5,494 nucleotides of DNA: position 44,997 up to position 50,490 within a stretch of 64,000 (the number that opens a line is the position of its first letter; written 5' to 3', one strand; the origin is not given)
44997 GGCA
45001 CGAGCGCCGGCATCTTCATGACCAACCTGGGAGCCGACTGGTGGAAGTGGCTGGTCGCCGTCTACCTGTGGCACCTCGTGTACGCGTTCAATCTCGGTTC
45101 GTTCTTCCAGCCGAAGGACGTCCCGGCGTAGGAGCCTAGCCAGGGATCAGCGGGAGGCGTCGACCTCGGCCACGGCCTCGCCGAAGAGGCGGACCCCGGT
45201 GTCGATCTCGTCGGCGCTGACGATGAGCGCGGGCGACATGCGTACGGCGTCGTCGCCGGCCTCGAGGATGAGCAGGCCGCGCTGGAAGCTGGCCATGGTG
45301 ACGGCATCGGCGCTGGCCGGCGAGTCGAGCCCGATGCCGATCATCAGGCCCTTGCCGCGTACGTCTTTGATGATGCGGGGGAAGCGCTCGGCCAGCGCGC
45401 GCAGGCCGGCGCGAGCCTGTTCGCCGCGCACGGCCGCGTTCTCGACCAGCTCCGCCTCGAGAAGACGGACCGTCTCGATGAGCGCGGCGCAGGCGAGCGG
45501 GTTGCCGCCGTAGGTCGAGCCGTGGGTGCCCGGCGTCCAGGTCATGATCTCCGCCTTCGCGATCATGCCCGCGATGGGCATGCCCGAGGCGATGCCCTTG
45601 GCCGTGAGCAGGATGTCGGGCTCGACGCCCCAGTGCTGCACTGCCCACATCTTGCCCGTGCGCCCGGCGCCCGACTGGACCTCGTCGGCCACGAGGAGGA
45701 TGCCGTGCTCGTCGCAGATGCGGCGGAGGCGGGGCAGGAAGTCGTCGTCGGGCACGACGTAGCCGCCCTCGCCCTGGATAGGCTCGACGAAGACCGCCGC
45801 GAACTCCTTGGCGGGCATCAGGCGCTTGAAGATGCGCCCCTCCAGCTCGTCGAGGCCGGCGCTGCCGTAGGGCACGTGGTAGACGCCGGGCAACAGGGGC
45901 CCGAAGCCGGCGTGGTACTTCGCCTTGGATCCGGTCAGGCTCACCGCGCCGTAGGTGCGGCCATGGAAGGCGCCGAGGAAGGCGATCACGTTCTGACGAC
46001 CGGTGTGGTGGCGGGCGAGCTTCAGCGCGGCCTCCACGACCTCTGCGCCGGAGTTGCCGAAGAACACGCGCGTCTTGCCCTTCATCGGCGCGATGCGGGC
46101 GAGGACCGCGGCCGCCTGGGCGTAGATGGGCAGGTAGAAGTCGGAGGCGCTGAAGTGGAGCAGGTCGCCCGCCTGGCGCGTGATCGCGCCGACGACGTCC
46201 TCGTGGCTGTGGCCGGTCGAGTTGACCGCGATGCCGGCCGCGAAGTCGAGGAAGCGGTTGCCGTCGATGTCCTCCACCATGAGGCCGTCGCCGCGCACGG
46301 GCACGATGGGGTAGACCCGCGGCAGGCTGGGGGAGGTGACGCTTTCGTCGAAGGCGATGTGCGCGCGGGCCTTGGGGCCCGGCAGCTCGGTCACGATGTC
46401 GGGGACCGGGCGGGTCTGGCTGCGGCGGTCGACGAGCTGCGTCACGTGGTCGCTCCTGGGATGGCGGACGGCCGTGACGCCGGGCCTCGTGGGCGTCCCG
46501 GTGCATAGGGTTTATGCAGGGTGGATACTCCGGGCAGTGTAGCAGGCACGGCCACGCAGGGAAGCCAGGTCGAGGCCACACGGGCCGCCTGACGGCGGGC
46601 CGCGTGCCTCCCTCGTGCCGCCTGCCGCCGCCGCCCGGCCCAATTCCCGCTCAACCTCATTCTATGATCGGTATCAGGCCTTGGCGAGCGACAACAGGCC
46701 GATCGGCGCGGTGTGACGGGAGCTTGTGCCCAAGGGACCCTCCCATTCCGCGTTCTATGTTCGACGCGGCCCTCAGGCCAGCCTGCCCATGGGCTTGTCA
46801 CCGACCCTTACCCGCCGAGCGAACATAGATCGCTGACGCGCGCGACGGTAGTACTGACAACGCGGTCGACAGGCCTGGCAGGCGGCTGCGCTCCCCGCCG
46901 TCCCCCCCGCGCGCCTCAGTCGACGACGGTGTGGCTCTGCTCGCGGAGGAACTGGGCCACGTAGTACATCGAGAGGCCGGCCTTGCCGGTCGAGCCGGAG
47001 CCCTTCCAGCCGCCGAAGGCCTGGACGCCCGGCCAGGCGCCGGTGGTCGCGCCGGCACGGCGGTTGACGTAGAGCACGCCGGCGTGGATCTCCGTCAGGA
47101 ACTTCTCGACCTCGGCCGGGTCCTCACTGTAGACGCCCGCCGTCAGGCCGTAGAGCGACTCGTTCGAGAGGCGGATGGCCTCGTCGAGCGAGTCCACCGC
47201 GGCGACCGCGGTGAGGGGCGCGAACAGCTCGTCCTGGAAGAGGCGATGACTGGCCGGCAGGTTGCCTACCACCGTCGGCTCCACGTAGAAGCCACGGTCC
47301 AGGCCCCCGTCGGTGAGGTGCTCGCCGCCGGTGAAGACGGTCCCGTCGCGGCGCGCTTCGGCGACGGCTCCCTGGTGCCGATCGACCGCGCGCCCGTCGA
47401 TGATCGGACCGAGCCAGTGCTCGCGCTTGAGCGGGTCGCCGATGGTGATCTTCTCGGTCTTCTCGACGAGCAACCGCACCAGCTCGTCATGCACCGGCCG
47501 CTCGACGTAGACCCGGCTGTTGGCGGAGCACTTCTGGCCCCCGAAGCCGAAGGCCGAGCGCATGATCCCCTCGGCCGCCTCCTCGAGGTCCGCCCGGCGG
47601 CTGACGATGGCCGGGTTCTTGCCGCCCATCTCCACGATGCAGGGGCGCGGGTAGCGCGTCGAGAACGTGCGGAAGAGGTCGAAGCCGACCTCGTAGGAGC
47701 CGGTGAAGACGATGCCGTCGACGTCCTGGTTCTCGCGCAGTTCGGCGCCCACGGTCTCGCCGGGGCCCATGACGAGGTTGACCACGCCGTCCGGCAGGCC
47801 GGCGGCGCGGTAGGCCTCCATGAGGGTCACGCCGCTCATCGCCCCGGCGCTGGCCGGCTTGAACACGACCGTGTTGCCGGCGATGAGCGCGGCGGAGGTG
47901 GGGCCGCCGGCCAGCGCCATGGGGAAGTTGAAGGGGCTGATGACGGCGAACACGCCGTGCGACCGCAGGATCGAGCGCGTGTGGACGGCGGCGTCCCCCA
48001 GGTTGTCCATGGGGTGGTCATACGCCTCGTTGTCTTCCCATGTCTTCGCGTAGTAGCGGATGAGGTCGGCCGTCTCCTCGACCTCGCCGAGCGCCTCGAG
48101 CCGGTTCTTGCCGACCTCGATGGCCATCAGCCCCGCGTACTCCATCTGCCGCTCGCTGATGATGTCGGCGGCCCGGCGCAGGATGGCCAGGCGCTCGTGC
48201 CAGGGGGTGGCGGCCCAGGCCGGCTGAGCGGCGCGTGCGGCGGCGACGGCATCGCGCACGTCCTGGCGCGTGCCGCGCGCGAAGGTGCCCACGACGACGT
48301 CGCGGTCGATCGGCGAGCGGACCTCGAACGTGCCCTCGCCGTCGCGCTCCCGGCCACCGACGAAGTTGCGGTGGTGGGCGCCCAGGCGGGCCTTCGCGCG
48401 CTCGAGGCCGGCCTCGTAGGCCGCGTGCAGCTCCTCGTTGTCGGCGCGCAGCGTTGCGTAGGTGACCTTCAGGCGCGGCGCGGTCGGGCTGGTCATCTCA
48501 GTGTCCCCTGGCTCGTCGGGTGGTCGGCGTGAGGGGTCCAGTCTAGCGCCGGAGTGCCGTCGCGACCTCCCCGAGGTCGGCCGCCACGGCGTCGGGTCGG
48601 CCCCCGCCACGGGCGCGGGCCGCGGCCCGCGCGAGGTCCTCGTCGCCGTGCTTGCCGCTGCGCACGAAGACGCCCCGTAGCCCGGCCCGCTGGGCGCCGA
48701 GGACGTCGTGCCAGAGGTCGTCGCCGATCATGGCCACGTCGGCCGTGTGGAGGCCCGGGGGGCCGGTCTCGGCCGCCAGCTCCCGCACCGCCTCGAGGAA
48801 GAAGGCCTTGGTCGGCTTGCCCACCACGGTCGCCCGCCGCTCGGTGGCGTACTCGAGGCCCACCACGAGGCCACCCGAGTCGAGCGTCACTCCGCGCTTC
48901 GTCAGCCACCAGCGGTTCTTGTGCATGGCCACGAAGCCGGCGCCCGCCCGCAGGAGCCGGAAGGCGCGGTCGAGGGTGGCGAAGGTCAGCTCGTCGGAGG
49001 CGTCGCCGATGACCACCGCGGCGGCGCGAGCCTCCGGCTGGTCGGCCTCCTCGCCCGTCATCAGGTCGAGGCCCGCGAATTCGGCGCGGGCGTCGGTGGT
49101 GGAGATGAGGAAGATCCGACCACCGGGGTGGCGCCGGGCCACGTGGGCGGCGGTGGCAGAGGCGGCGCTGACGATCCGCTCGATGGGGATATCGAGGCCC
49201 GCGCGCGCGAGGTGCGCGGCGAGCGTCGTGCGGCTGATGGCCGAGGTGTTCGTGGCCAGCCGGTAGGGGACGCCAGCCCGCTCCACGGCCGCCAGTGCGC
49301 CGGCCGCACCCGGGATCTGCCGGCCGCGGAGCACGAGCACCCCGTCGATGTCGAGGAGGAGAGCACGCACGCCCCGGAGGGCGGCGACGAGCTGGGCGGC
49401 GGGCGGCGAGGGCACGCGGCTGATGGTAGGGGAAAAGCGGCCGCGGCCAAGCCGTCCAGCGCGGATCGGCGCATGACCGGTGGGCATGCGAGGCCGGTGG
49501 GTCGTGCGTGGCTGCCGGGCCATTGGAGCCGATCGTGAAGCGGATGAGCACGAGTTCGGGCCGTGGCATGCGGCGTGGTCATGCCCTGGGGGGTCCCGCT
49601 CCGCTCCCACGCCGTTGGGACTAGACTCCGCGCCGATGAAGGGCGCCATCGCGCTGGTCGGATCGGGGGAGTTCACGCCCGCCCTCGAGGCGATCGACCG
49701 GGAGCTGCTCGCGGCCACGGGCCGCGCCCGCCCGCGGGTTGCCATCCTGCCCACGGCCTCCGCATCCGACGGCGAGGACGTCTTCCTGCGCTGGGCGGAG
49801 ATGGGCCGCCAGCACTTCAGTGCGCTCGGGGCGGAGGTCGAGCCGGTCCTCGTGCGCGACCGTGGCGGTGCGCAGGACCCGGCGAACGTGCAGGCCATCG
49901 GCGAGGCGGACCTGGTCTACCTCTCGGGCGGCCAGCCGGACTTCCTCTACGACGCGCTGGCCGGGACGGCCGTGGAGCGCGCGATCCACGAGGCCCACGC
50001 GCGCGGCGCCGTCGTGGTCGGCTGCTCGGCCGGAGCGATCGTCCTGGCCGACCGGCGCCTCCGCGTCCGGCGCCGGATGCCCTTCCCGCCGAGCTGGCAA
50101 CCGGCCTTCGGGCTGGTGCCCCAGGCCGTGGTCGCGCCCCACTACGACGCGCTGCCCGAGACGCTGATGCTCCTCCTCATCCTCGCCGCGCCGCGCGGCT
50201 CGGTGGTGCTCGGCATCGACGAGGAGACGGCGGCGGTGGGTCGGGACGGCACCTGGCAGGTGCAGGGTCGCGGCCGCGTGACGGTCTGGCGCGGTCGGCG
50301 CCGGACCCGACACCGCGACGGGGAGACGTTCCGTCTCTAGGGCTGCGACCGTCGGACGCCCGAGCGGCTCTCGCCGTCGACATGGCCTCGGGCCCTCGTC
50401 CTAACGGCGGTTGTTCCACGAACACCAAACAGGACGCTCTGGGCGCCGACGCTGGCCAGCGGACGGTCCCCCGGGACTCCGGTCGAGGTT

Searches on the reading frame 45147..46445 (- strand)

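Call 33: search_protein_families(library=pfam, proteins=[window:45147-46445:-], max_evalue=0.001)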
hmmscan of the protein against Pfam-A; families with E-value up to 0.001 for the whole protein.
window:45147-46445:- (432 aa): 1 family
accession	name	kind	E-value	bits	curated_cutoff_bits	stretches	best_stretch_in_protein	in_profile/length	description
PF00202.27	Aminotran_3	-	2.4e-117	392.5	30.5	1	46-424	10-402/403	Aminotransferase class-III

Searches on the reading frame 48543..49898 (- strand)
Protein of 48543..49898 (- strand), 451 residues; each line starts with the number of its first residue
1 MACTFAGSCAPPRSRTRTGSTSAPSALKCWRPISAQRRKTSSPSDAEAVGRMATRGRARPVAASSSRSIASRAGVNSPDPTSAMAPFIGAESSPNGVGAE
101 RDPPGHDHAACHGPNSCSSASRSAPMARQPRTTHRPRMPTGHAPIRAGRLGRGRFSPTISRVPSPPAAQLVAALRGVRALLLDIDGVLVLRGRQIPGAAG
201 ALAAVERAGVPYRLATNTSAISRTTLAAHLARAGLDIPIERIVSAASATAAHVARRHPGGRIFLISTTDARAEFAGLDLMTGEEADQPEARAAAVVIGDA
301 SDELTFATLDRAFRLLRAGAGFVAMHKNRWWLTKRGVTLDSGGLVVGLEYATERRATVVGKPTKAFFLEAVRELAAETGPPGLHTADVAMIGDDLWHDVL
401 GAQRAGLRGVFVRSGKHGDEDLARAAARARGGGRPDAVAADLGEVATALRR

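Call 85: search_protein_families(library=pfam, proteins=[window:48543-49898:-], max_evalue=0.001)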
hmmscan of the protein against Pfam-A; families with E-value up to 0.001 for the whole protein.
window:48543-49898:- (451 aa): 3 families
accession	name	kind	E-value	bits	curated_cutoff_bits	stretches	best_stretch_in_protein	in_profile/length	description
PF13344.12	Hydrolase_6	-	4.7e-20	71.9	27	1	181-278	2-99/101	Haloacid dehalogenase-like hydrolase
PF13242.12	Hydrolase_like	-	6.7e-19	68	22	1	359-444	2-74/75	HAD-hyrolase-like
PF00702.32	Hydrolase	-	1e-11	46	26.4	1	177-406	1-191/191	haloacid dehalogenase-like hydrolase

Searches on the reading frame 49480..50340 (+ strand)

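Call 44: search_protein_families(library=pfam, proteins=[window:49480-50340:+], max_evalue=0.001)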
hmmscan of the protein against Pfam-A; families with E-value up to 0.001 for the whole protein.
window:49480-50340:+ (286 aa): 1 family
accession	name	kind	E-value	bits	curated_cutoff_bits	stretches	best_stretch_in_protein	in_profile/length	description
PF03575.23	Peptidase_S51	-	2.8e-21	76.6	23.9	1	58-258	2-202/206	Peptidase family S51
